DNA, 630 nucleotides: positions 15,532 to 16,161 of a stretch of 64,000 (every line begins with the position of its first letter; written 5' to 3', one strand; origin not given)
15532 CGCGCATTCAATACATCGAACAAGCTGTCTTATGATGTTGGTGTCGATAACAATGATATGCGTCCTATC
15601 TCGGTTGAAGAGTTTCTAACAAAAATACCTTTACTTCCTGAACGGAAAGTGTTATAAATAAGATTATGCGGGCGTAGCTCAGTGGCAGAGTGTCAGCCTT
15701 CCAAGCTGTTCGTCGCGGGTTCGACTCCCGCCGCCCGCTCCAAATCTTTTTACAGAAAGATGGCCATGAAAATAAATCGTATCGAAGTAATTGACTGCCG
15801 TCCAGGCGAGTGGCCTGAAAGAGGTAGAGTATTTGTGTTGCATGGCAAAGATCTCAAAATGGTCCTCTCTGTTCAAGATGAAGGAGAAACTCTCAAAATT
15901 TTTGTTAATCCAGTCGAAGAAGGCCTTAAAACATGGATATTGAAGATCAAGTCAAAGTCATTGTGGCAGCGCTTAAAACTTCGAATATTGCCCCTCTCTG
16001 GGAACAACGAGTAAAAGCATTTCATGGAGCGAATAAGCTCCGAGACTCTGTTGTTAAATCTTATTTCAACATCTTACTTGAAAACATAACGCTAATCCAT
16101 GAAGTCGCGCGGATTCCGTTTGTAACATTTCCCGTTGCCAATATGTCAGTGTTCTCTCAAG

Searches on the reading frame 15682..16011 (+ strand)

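Call 68: search_protein_families(library=phrogs, proteins=[window:15682-16011:+], max_evalue=0.001)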
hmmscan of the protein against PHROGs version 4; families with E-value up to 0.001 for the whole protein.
window:15682-16011:+ (110 aa): 1 family
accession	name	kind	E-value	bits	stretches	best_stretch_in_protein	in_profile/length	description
phrog_10600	-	unknown function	1.8e-07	31.8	1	30-75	18-61/62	-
